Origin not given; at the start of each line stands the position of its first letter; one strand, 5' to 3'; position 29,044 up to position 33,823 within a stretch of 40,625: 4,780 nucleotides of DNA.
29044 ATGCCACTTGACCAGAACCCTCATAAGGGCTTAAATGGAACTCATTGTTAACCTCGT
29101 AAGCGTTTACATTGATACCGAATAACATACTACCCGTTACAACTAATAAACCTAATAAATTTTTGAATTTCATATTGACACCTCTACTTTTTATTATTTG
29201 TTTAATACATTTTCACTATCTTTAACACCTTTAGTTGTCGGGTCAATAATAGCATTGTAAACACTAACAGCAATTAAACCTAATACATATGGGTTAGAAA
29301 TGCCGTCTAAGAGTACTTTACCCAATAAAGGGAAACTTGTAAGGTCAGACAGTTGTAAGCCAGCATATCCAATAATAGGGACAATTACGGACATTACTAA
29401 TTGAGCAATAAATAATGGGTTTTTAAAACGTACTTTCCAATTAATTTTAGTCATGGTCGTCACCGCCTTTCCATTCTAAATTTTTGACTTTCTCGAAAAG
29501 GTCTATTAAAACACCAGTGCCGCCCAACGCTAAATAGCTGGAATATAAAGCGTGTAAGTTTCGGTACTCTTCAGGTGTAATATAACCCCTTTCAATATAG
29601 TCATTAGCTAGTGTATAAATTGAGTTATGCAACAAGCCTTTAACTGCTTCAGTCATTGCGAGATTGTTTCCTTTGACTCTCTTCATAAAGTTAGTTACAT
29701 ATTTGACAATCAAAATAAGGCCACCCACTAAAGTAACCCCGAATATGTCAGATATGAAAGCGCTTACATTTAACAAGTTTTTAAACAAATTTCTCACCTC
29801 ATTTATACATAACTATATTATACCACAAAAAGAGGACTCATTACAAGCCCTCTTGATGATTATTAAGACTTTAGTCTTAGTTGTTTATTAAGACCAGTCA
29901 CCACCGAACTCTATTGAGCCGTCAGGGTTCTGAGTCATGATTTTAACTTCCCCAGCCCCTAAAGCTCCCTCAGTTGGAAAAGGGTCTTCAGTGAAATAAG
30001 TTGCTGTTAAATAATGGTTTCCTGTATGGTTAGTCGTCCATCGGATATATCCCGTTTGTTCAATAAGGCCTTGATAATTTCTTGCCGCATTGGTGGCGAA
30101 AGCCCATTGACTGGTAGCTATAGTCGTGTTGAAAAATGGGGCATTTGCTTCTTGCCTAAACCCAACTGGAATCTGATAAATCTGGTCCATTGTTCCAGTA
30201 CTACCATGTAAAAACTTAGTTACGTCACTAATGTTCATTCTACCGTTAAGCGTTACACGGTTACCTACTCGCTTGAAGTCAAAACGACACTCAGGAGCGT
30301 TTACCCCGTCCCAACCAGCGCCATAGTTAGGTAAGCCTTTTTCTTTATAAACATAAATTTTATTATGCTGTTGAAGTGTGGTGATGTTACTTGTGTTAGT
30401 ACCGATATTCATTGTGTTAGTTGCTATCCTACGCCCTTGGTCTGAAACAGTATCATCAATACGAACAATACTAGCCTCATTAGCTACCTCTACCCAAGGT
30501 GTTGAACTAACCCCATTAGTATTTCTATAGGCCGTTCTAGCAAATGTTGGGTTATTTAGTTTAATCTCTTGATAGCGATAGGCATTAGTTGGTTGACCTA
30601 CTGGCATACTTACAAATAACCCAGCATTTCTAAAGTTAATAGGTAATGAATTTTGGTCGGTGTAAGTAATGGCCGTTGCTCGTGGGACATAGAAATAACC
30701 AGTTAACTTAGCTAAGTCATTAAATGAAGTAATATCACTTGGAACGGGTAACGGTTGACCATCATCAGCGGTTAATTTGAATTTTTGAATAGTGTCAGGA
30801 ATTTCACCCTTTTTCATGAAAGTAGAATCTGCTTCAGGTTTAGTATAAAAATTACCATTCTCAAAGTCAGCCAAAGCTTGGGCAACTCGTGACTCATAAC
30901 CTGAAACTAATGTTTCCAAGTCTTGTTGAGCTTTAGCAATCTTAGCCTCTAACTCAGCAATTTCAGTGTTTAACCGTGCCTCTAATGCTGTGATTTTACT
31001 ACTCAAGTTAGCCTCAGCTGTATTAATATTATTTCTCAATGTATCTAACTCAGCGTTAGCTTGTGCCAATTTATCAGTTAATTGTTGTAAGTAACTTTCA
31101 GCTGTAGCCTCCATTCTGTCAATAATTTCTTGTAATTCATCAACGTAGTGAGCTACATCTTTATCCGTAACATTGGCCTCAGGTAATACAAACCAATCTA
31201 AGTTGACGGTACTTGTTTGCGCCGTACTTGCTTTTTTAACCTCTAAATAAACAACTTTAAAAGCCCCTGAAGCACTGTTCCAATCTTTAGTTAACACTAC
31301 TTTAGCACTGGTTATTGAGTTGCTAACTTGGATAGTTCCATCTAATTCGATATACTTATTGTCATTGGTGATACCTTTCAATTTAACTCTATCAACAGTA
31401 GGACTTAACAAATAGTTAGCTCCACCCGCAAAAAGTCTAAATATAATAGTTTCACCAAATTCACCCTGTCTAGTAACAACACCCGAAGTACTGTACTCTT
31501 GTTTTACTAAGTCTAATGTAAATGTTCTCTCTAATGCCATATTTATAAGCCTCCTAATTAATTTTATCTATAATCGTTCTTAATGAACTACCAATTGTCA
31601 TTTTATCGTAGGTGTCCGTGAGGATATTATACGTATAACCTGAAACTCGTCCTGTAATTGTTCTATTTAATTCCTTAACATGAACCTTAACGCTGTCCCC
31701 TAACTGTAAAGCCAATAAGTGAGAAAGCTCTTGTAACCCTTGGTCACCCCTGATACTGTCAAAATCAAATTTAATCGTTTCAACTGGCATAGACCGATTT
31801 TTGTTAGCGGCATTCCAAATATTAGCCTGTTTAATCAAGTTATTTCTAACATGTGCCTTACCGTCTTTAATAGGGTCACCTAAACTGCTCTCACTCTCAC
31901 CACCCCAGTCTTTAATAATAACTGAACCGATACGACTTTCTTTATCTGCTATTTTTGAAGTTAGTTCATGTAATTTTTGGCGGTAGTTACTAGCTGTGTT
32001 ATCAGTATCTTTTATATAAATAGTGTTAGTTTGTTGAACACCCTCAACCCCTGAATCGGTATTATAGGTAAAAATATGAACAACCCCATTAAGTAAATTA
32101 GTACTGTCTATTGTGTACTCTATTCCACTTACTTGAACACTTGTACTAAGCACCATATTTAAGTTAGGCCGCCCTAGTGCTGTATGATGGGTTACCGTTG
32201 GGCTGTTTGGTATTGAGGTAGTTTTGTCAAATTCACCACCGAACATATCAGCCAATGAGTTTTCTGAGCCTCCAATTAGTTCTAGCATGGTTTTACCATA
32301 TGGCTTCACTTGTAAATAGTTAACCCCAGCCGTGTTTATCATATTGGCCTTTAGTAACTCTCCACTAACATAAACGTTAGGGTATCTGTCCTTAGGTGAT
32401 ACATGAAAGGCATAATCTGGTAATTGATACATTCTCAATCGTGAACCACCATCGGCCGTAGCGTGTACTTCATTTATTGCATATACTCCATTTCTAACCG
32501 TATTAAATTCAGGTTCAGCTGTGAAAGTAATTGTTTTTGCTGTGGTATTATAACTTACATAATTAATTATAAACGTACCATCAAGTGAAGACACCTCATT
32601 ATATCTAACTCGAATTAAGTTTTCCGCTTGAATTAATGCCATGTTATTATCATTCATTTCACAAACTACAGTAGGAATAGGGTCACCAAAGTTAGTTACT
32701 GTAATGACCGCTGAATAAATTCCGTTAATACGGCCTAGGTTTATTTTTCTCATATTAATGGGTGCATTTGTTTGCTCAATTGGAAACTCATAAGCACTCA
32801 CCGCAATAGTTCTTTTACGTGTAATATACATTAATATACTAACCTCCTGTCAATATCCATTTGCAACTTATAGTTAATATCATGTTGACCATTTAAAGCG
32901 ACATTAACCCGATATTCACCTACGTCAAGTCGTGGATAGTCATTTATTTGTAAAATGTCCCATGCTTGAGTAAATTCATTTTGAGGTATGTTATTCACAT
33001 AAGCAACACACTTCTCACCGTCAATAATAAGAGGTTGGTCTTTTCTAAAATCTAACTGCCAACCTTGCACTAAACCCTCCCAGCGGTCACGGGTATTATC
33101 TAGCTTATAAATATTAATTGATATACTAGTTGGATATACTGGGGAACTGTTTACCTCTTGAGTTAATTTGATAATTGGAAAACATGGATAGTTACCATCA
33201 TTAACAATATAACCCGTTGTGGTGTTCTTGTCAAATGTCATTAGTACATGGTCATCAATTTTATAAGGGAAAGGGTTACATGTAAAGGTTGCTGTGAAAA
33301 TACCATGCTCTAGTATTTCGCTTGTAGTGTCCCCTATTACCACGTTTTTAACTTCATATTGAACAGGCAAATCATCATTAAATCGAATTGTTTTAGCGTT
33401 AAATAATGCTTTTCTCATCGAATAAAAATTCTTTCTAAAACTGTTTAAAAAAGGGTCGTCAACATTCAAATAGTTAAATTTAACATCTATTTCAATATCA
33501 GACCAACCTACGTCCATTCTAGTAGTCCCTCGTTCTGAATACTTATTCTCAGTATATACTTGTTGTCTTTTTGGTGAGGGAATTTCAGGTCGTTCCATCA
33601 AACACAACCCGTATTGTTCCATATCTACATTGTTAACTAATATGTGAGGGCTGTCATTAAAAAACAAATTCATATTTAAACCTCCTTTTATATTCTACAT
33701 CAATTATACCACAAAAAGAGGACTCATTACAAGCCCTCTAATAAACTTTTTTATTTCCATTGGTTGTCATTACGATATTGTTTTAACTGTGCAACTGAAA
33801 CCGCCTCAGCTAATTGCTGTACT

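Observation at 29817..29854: Near-identical 37-nt terminator-promoter cassette repeated three times on the late strand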

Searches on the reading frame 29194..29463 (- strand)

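Call 64: search_protein_families(library=pfam, proteins=[window:29194-29463:-], max_evalue=0.01)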
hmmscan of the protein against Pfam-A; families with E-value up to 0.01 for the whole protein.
window:29194-29463:- (89 aa): 1 family
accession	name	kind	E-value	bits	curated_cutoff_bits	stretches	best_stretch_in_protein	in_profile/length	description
PF04531.18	Phage_holin_1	-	1.5e-20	73.9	22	1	7-88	1-77/82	Bacteriophage holin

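Call 65: search_protein_families(library=phrogs, proteins=[window:29194-29463:-], max_evalue=0.001)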
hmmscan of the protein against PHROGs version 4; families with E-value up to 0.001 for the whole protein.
window:29194-29463:- (89 aa): 4 families
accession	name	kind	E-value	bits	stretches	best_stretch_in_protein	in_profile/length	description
phrog_33625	-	lysis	7.3e-17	62.1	1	6-66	2-64/64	holin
phrog_297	-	lysis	8.9e-15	56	1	2-88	4-83/176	holin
phrog_962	-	lysis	3e-06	28.4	1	5-84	2-74/152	holin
phrog_10091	-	lysis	0.00021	22.3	1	6-87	2-78/143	holin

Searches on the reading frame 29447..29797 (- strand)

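Call 64: search_protein_families(library=pfam, proteins=[window:29447-29797:-], max_evalue=0.01)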
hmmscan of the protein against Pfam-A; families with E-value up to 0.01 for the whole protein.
window:29447-29797:- (116 aa): 0 families

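Call 65: search_protein_families(library=phrogs, proteins=[window:29447-29797:-], max_evalue=0.001)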
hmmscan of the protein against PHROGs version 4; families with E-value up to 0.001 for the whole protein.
window:29447-29797:- (116 aa): 2 families
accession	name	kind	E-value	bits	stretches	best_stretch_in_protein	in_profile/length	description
phrog_4105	-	unknown function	2.6e-20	73.6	1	27-110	13-99/103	-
phrog_4257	-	unknown function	4.6e-11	44.1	1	32-109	56-133/138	-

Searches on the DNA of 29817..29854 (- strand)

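Call 15: search_dna_similar(query=window:29817-29854:-, collection=phages, mode=distant, max_evalue=10, max_rows=40)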
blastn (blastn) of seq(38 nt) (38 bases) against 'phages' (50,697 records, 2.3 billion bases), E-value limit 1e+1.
Records with a match: 77; places in all: 79; records where one place covers at least 80% of the query: 1.
Best place of each record, by identity: >=99% 14; 95-99% 49; 90-95% 13; 80-90% 1.
By first word of the organism name: Streptococcus 41; Acinetobacter 12; Vibrio 10; Aeromonas 8; Lactococcus 3; Enterococcus 1; Bacillus 1; Tegunavirus 1.
By host as written in the record: - 9; Acinetobacter baumannii 9; Aeromonas hydrophila 8; Streptococcus oralis 3; Vibrio crassostreae 2; Streptococcus pneumoniae 2; Streptococcus pneumoniae 10B00617 2; Streptococcus pneumoniae 10B01058 2; and 40 more.
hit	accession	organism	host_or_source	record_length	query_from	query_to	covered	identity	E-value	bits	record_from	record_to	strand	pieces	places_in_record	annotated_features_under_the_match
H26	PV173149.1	Enterococcus phage_vB_CECAV_A40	Enterococcus cecorum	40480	1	38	100%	100.0%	2e-11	70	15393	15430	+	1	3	none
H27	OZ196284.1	Vibrio phage F88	Seawater and oysters mix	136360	3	26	63%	95.8%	4e-2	40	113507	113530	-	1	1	none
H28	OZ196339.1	Vibrio phage K406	Seawater and oysters mix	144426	3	26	63%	95.8%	4e-2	40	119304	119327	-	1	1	none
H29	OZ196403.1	Vibrio phage K354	Seawater and oysters mix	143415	3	26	63%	95.8%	4e-2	40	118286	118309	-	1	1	none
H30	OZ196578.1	Vibrio phage K408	Seawater and oysters mix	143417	3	26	63%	95.8%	4e-2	40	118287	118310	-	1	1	none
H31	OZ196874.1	Vibrio phage 184E37-3b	Seawater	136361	3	26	63%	95.8%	4e-2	40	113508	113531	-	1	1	none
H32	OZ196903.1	Vibrio phage 184E37-2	Seawater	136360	3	26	63%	95.8%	4e-2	40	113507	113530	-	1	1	none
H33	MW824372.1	Vibrio phage 184E37.3a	Vibrio crassostreae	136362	3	26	63%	95.8%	4e-2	40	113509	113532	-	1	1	none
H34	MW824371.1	Vibrio phage 184E37.1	Vibrio crassostreae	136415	3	26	63%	95.8%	4e-2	40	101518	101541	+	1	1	none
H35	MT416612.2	Bacillus phage YungSlug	Bacillus thuringiensis kurstaki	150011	5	29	66%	88.0%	6e+0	33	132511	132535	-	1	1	hypothetical protein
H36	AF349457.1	Lactococcus phage ul36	-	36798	17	38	58%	90.9%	6e+0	32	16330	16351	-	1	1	none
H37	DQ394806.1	Lactococcus phage ul36.k1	Lactococcus lactis SMQ-86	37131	17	38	58%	90.9%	6e+0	32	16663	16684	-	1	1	none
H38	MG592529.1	Vibrio phage 1.161.O._10N.261.48.C5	Vibrio lentus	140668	5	26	58%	90.9%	6e+0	32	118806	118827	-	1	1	none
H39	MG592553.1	Vibrio phage 1.187.O._10N.286.49.F1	Vibrio splendidus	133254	5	26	58%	90.9%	6e+0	32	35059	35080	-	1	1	hypothetical protein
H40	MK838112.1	Aeromonas phage LAh_6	Aeromonas hydrophila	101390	5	26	58%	90.9%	6e+0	32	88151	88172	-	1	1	none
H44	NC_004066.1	Lactococcus phage ul36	Lactococcus lactis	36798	17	38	58%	90.9%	6e+0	32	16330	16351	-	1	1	none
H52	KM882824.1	Streptococcus phage SpSL1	Streptococcus pneumoniae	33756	19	38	53%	95.0%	6e+0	33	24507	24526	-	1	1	none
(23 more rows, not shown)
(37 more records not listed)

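Call 77: get_annotated_region(hit=H44, flank=600)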
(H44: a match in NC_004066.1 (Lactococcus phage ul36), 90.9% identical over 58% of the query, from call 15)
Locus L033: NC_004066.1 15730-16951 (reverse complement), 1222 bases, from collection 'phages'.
description: Lactococcus phage ul36, complete genome.
organism: Lactococcus phage ul36 (NCBI taxid 114416)
taxonomy: Viruses; Duplodnaviria; Heunggongvirae; Uroviricota; Caudoviricetes
host: Lactococcus lactis; source: -; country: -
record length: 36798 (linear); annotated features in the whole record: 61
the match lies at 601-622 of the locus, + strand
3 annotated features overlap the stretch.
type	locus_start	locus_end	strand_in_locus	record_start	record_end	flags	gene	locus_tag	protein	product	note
CDS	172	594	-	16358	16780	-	-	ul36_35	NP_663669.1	Alt-like transcription activator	ORF140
CDS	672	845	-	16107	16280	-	-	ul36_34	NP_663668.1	hypothetical protein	ORF57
CDS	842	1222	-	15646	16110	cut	-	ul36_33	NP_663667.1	hypothetical protein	ORF154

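Call 78: get_annotated_region(hit=H52, flank=600)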
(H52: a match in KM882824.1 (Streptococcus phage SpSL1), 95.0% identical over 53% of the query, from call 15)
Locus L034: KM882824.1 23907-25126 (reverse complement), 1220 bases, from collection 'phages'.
description: Streptococcus phage SpSL1, complete genome.
organism: Streptococcus phage SpSL1 (NCBI taxid 1566990)
taxonomy: Viruses; Duplodnaviria; Heunggongvirae; Uroviricota; Caudoviricetes
host: Streptococcus pneumoniae; source: -; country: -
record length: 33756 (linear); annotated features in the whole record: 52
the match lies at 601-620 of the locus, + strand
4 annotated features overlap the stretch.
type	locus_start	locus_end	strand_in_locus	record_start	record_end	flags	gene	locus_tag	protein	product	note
CDS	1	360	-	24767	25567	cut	dnaD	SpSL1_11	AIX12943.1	DnaD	DNA replication initiation protein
CDS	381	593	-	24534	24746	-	-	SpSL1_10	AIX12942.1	hypothetical protein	-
CDS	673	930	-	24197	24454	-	-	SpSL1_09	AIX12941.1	hypothetical protein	-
CDS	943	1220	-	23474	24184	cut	-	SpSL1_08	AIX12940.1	prophage antirepressor protein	-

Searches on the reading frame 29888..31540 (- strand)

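Call 64: search_protein_families(library=pfam, proteins=[window:29888-31540:-], max_evalue=0.01)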
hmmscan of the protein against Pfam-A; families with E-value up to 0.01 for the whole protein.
window:29888-31540:- (550 aa): 15 families
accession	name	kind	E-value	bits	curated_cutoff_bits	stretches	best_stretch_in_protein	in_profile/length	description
PF20379.3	DUF6674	-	3.4e-05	24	28.5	1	149-227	29-101/251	Family of unknown function (DUF6674)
PF01442.23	Apolipoprotein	-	0.00027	21.1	90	1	145-212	7-141/190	Apolipoprotein A1/A4/E domain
PF15905.10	HMMR_N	-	0.00029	20.8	30.1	1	128-213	224-308/330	Hyaluronan mediated motility receptor N-terminal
PF07464.16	ApoLp-III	-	0.00053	20.6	36.3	1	127-223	29-125/146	Apolipophorin-III precursor (apoLp-III)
PF04108.17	ATG17_like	-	0.00054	20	43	1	126-216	210-299/355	Autophagy protein ATG17-like domain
PF00038.26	Filament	-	0.0018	18.4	40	1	129-227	183-280/313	Intermediate filament protein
PF25764.1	KIF21A_4th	-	0.0027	17.8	33.1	1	141-208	53-120/183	KIF21A-like domain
PF16888.10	YwqH-like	-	0.0033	18.1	33.7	0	163-211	66-114/123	YwqH-like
PF07200.18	Mod_r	-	0.0034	17.8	30.1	1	134-217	6-93/146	Modifier of rudimentary (Mod(r)) protein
PF06810.17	Phage_scaffold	-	0.0062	17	35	0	142-207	35-96/170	Phage capsid assembly scaffolding protein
PF16515.11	HIP1_clath_bdg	-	0.0066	17.3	28.8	0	123-199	19-94/99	Clathrin-binding domain of Huntingtin-interacting protein 1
PF25014.1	NET2A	-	0.007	16.7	33.1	0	126-217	96-185/235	NET2A-like domain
PF12128.14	DUF3584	-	0.0077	14.2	31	1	133-207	399-470/1191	Protein of unknown function (DUF3584)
PF06785.16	UPF0242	-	0.0081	16.7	33.5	0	122-212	106-191/194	Uncharacterised protein family (UPF0242) N-terminus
PF14643.11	DUF4455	-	0.0094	15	30.4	0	115-212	306-403/469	Domain of unknown function (DUF4455)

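Call 65: search_protein_families(library=phrogs, proteins=[window:29888-31540:-], max_evalue=0.001)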
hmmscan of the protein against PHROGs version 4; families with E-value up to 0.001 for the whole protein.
window:29888-31540:- (550 aa): 8 families
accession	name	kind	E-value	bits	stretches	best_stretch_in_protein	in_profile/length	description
phrog_10512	-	head and packaging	4.4e-27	96.4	1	5-378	4-358/444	virion structural protein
phrog_1665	-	unknown function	3.6e-26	92.5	1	147-359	130-343/585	-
phrog_29002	-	tail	5.5e-12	45.8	1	185-251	134-196/702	minor tail protein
phrog_3971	-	unknown function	3.6e-11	43.7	1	267-529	94-324/331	-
phrog_18742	-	unknown function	1.5e-09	38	1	338-523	285-463/549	-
phrog_6183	-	tail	9.8e-09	35.5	1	20-238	25-249/381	minor tail protein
phrog_95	-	integration and excision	4.9e-05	23.1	0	133-229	430-533/651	integrase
phrog_77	-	DNA, RNA and nucleotide metabolism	0.00018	21.1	1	135-213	693-777/967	SbcC-like subunit of palindrome specific endonuclease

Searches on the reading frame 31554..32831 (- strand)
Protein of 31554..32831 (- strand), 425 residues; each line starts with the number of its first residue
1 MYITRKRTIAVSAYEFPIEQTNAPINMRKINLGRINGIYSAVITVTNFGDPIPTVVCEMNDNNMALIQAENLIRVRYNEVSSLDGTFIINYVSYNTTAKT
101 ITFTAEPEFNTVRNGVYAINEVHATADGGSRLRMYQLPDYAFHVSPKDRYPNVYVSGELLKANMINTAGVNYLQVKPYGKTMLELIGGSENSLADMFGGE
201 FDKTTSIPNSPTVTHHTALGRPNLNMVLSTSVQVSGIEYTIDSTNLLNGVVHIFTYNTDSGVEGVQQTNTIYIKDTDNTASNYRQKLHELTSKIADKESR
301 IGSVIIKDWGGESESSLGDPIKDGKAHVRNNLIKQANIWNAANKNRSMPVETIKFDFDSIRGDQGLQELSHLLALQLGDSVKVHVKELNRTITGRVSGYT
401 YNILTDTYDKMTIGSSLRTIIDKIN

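Call 64: search_protein_families(library=pfam, proteins=[window:31554-32831:-], max_evalue=0.01)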
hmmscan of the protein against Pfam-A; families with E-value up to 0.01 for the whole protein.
window:31554-32831:- (425 aa): 2 families
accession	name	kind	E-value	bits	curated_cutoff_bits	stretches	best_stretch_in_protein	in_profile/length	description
PF06605.17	Prophage_tail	-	6.5e-05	23.2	31.3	1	192-423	62-246/250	Prophage endopeptidase tail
PF05903.20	Peptidase_C97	-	0.003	17.8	29.2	0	217-293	24-97/151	PPPDE putative peptidase domain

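Call 65: search_protein_families(library=phrogs, proteins=[window:31554-32831:-], max_evalue=0.001)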
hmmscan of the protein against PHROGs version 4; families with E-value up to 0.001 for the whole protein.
window:31554-32831:- (425 aa): 4 families
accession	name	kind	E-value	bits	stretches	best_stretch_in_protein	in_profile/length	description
phrog_1067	-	head and packaging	4.9e-18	66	1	175-420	149-350/991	minor head protein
phrog_5555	-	tail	1.6e-06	27.7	1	186-422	153-348/788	tail protein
phrog_33972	-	tail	1.7e-05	24.2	1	366-425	304-366/714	tail protein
phrog_12493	-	tail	4.6e-05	22.5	1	367-416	658-707/950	tail protein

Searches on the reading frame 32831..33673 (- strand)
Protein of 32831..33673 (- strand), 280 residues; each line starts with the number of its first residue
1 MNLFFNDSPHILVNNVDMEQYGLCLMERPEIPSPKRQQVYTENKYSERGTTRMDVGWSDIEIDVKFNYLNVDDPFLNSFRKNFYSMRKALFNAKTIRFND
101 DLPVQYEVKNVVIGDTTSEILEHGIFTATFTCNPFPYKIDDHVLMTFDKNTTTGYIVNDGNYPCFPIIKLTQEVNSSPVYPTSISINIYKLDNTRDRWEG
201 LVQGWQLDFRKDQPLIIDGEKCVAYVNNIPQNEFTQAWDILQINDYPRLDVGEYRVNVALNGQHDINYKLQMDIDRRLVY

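Call 17: search_dna_similar(query=window:32831-33673:-, collection=phages, mode=protein, max_rows=40, rows=spread)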
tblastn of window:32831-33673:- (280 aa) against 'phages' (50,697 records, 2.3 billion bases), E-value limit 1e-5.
Records with a match: 20; places in all: 20; records where one place covers at least 80% of the query: 1.
Best place of each record, by identity: <60% 20.
By first word of the organism name: Streptococcus 7; Bacillus 6; Listeria 5; Enterococcus 2.
By host as written in the record: Listeria monocytogenes ScottA 2; - 2; Enterococcus cecorum 1; Enterococcus faecium 4995/20 1; Streptococcus iniae Si1 1; Streptococcus equi EQUI0022 1; Bacillus thuringiensis YBT-1518 1; Bacillus cereus 1; and 10 more.
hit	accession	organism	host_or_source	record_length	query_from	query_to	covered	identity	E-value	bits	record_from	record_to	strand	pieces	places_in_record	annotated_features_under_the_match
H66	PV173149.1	Enterococcus phage_vB_CECAV_A40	Enterococcus cecorum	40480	1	280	100%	47.2%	5e-83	277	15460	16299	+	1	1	hypothetical protein | minor head protein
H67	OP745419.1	Enterococcus phage 4995_1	Enterococcus faecium 4995/20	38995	5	204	71%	31.8%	1e-15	82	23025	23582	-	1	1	tail protein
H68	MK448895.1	Streptococcus phage Javan274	Streptococcus iniae Si1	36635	23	238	77%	28.7%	3e-10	66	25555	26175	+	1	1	hypothetical protein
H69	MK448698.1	Streptococcus phage Javan187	Streptococcus equi EQUI0022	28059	12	209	71%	25.7%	2e-8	61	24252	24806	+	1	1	hypothetical protein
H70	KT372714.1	Bacillus phage vB_BtS_BMBtp16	Bacillus thuringiensis YBT-1518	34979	11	166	56%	31.6%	7e-9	62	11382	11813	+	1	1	tail component protein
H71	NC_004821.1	Bacillus phage phBC6A52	Bacillus cereus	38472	11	166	56%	31.0%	1e-8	61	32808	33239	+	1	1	Gp13 protein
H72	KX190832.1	Bacillus phage vB_BtS_BMBtp13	Bacillus thuringiensis BGSC 4R1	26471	11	168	56%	30.4%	1e-13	77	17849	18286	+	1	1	hypothetical protein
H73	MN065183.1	Bacillus phage vB_BthS-HD29phi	Bacillus thuringiensis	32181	11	166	56%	30.8%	3e-11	69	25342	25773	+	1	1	tail protein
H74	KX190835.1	Bacillus phage vB_BtS_BMBtp15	Bacillus thuringiensis BGSC 4AE1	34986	11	166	56%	30.8%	4e-11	69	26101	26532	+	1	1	hypothetical protein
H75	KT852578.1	Bacillus phage BMBtp1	Bacillus thuringiensis YBT-1765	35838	11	166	56%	30.8%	4e-11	69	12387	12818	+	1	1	tail component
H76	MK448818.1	Streptococcus phage Javan597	Streptococcus suis YS39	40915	24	170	53%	31.5%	2e-10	67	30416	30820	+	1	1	hypothetical protein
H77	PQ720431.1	Streptococcus phage Bonnie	Streptococcus suis 21171_DNR38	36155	24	170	53%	30.9%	3e-9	63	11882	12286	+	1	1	distal tail protein Dit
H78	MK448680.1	Streptococcus phage Javan139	Streptococcus dysgalactiae ERR085058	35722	12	171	57%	27.8%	6e-9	62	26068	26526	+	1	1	hypothetical protein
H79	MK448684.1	Streptococcus phage Javan151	Streptococcus dysgalactiae ERR109312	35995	12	171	57%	27.8%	6e-9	62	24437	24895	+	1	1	hypothetical protein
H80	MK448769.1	Streptococcus phage Javan471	Streptococcus pyogenes ERR448936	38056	12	171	57%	27.8%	6e-9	62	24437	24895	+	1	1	hypothetical protein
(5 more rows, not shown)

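Call 64: search_protein_families(library=pfam, proteins=[window:32831-33673:-], max_evalue=0.01)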
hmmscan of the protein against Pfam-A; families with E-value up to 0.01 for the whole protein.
window:32831-33673:- (280 aa): 0 families

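Call 65: search_protein_families(library=phrogs, proteins=[window:32831-33673:-], max_evalue=0.001)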
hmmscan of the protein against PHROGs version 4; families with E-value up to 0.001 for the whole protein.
window:32831-33673:- (280 aa): 1 family
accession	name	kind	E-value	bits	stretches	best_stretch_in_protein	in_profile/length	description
phrog_33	-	tail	1.5e-21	78.1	1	4-253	32-259/651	distal tail protein Dit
